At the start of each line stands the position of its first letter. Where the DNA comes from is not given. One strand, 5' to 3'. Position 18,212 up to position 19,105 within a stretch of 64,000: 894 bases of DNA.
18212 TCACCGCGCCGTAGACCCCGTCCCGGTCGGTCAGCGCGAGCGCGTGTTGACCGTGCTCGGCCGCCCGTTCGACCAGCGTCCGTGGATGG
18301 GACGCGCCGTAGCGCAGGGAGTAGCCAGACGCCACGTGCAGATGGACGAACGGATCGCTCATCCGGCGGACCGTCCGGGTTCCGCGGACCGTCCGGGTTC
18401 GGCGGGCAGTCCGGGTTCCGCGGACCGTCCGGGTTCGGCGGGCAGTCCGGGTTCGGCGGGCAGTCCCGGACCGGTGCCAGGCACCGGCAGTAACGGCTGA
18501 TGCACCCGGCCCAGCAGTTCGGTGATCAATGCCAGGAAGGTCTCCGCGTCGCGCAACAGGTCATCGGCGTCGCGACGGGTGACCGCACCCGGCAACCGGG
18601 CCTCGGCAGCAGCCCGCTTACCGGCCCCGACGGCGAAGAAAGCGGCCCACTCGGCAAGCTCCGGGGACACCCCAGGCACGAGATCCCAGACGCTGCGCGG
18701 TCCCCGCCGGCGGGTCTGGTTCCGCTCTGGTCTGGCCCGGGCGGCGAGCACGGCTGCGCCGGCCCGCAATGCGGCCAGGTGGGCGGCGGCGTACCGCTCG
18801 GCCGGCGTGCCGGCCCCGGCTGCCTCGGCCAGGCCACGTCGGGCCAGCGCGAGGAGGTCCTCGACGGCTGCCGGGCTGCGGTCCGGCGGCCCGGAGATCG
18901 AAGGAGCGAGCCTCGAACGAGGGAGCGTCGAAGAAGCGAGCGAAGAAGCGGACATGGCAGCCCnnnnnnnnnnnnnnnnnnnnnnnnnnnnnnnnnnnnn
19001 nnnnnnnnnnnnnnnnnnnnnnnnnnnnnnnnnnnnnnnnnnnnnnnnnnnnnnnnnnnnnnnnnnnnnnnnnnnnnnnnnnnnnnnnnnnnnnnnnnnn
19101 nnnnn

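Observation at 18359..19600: SOS-box-driven operon of two small unknown proteins, dnaE2 and dinB, with no imuB in the window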

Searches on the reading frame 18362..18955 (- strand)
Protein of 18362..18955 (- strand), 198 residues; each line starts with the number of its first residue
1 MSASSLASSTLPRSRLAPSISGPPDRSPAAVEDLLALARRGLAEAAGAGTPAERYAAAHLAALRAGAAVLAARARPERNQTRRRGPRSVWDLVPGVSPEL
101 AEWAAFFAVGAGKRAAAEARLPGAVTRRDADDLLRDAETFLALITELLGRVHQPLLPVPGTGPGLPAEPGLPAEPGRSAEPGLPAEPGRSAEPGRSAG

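Call 8: search_protein_families(library=pfam, proteins=[window:18362-18955:-], max_evalue=0.01)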
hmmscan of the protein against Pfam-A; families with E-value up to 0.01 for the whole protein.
seq(198 aa): 1 family
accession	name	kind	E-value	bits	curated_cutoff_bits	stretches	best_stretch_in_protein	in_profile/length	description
PF18726.6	HEPN_SAV_6107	-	2e-33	115.3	27.2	1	45-144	1-97/98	SAV_6107-like HEPN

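Call 9: search_protein_families(library=ncbifam, proteins=[window:18362-18955:-], max_evalue=0.01)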
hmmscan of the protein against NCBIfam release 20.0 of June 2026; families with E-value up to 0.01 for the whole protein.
seq(198 aa): 0 families

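Call 27: find_homologous_proteins(query=window:18362-18955:-, max_evalue=0.001)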
Query seq(198 aa) (198 aa): 2360 proteins with E <= 0.001 among 8000 candidates; the best 120 are listed.
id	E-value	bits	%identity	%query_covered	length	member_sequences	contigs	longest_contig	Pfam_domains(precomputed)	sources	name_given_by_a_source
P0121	2.2e-79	284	93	78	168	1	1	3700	PF18726.7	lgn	-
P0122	3.3e-66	241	85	73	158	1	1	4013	PF18726.7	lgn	-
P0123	2.8e-64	235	88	69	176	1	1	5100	PF18726.7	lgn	-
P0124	4.1e-64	234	85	70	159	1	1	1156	PF18726.7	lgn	-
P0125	9.0e-63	230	84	65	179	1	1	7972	PF18726.7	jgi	jgi:SAV_6107-like HEPN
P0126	1.0e-58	216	81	70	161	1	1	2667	PF18726.7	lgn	-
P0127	3.1e-56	208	83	60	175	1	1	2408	PF18726.7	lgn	-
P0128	1.6e-53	200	72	77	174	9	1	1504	PF18726.7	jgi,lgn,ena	jgi:hypothetical protein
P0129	2.0e-52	196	79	67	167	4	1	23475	PF18726.7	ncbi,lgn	ncbi:MAG: SAV_6107 family HEPN domain-containing protein [Frankiaceae bacterium]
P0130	1.6e-48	183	75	67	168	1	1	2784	PF18726.7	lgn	-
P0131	1.9e-48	183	66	79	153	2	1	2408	PF18726.7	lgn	-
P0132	2.7e-43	166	65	77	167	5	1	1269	PF18726.7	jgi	jgi:hypothetical protein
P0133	1.0e-42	164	71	67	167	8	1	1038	PF18726.7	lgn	-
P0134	2.0e-42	163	59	68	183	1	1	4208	PF18726.7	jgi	jgi:hypothetical protein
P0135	3.9e-42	162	68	67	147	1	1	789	PF18726.7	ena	-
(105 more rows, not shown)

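Call 30: find_related_loci(query=A2, collection=genome_contigs, flank=10000)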
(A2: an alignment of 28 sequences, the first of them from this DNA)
Query A2 (198 aa) in genome_contigs; peptide patterns used: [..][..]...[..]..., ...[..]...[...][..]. (x = any residue, [..] = any of these).
600 stretches matched a pattern (row limit reached: there are more); 494 encode a relative of the query (tblastn E <= 1e-3); the best 80 are kept; 80 distinct loci.
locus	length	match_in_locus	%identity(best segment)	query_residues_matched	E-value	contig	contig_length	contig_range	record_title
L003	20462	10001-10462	56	17-163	1e-37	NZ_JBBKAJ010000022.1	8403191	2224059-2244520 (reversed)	Streptomyces achmelvichensis strain MS2.AVA.5 contig_3, whole genome shotgun sequence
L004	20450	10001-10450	55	17-159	2e-37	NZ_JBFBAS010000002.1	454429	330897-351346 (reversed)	Streptomyces sp. NPDC051219 NPDC051219_120_F12.ctg-0002, whole genome shotgun sequence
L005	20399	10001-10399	59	27-161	2e-36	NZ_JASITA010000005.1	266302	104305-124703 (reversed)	Streptomyces sp. H27-C3 NODE_5_length_266302_cov_25.061366, whole genome shotgun sequence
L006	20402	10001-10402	60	28-163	2e-36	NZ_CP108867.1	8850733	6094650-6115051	Streptomyces sp. NBC_00829 chromosome, complete genome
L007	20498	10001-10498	54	1-157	4e-36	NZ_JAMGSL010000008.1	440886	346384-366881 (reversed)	Streptomyces sp. Je 1-79 Lv1-79_AS2_SC08, whole genome shotgun sequence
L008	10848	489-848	61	38-159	9e-36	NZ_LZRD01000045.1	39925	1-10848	Streptomyces sp. PTY087I2 A3Q37_contig000045, whole genome shotgun sequence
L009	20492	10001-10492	52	28-198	2e-35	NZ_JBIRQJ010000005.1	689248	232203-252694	Streptomyces sp. NPDC021093 NPDC021093_153_G6.ctg-0005, whole genome shotgun sequence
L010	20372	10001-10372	58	33-161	8e-35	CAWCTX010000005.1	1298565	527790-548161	MAG: uncultured Actinomycetota bacterium isolate MFD05454.bin.1.262 genome assembly, contig: contig_15450, whole genome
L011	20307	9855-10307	55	1-140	3e-34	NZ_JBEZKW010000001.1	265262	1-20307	Streptomyces sp. NPDC048361 NPDC048361_98_H10.ctg-0001, whole genome shotgun sequence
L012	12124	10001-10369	61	33-157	9e-34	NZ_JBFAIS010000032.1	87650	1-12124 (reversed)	Streptomyces sp. NPDC050617 NPDC050617_39_H2.ctg-0032, whole genome shotgun sequence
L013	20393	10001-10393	61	27-159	2e-33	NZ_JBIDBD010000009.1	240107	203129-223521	Streptomyces sp. NPDC048111 NPDC048111_53_E7.ctg-0009, whole genome shotgun sequence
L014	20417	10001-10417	59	23-157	4e-33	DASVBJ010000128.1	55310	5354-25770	MAG TPA_asm: Actinomycetes bacterium isolate SMAG_U1976 k141_1141128, whole genome shotgun sequence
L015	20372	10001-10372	59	33-159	7e-33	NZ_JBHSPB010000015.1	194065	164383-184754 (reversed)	Streptomyces gamaensis strain CGMCC 4.7304 spades_K_17_127_15, whole genome shotgun sequence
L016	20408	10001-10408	59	14-140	1e-32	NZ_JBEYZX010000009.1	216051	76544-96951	Streptomyces sp. NPDC046203 NPDC046203_38_E9.ctg-0009, whole genome shotgun sequence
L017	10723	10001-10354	57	38-157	2e-32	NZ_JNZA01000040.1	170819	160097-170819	Streptomyces lydicus strain NRRL ISP-5461 contig40.1, whole genome shotgun sequence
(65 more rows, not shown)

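Call 39: search_protein_families(library=pfam, proteins=[L006:6630-8714:-, L006:8689-9609:-, L006:8732-10510:+, L006:10571-11386:+, L006:10587-11474:+, L006:11567-12037:-, L006:12339-15425:-, L006:6561-9026:+], max_evalue=0.001)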
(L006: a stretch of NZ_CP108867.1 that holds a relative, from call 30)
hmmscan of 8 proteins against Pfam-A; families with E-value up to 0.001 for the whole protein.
L006:6630-8714:- (695 aa): 3 families
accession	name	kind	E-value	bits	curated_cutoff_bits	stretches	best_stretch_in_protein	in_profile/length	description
PF12698.13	ABC2_membrane_3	-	2.4e-27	96.4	31.6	2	490-675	154-346/347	ABC-2 family transporter protein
PF01061.29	ABC2_membrane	-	8.9e-08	32.3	26.9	1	500-646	57-208/211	ABC-2 type transporter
PF12051.14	DUF3533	-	3.9e-05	23.2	27.6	0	26-124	9-110/380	Protein of unknown function (DUF3533)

L006:8689-9609:- (307 aa): 1 family
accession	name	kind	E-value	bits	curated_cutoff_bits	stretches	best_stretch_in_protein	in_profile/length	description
PF00005.33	ABC_tran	-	8.7e-10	39.8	25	1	30-192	2-135/137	ABC transporter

L006:8732-10510:+ (593 aa): 1 family
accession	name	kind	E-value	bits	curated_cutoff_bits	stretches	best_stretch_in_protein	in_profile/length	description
PF18726.6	HEPN_SAV_6107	-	5.8e-36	123.4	27.2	1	441-541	1-98/98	SAV_6107-like HEPN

L006:10571-11386:+ (272 aa): 6 families
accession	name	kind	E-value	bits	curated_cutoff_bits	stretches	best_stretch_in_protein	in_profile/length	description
PF08242.18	Methyltransf_12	-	5.7e-17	62.7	30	1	59-155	1-97/98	Methyltransferase domain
PF08241.18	Methyltransf_11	-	3.9e-16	59.9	21.2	1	59-157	1-94/95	Methyltransferase domain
PF13649.12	Methyltransf_25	-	1.8e-15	57.8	27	1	58-154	1-97/97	Methyltransferase domain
PF13489.12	Methyltransf_23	-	1e-13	51.8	27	1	52-216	20-161/164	Methyltransferase domain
PF13847.12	Methyltransf_31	-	3e-10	40.4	27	1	54-162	3-113/145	Methyltransferase domain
PF05401.17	NodS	-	0.00015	22.1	24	1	49-156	38-142/201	Nodulation protein S (NodS)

L006:10587-11474:+ (296 aa): 0 families

L006:11567-12037:- (157 aa): 0 families

L006:12339-15425:- (1029 aa): 3 families
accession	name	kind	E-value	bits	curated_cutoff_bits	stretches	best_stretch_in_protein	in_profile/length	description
PF11992.13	TgpA_N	-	4.3e-62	210.5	30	1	212-605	1-332/333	TgpA N-terminal domain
PF01841.26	Transglut_core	-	4.1e-22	79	23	1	636-751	2-108/108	Transglutaminase-like superfamily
PF13559.11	DUF4129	-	6.7e-07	29.7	24.8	1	896-958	2-60/69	Domain of unknown function (DUF4129)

L006:6561-9026:+ (822 aa): 0 families

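Call 72: predict_structure(alignment_id=A2)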
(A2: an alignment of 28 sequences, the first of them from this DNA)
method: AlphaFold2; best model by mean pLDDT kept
length: 198 residues; sequences in the alignment: 28
mean_pLDDT: 80.4   pTM: 0.66
mean pLDDT of the five models: 80.4, 79.1, 79.0, 77.9, 77.6
residues with pLDDT >= 90: 105; 70-90: 17; 50-70: 70; < 50: 6
segments of 3 or more residues with pLDDT < 50: none
pLDDT, mean of each block of 10 residues (from residue 1): 60 58 68 97 98 98 97 71 77 94 97 97 97 98 94 73 56 56 55 60
secondary structure, 60 per line:
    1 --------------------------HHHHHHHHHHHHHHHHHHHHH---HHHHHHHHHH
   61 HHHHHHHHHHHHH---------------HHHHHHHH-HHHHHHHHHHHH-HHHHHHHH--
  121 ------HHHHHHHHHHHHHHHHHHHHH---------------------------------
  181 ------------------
elements in order: H27-47 H51-73 H89-96 H98-109 H111-118 H127-147

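Call 102: list_cluster_members(proteins=[P0001, window:18362-18955:-, window:14532-18362:-, window:13152-14378:-])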
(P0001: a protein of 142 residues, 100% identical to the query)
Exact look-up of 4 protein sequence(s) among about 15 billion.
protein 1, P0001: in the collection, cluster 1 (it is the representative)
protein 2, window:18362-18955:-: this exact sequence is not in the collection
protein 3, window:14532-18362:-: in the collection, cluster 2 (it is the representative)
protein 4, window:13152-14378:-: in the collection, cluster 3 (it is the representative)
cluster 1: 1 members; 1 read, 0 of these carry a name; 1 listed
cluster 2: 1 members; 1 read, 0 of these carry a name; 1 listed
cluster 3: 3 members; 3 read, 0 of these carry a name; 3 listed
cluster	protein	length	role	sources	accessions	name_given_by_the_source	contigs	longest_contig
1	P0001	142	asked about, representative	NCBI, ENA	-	-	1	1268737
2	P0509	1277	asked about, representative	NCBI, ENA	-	-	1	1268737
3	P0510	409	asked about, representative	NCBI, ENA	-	-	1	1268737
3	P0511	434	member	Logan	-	-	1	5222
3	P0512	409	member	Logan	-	-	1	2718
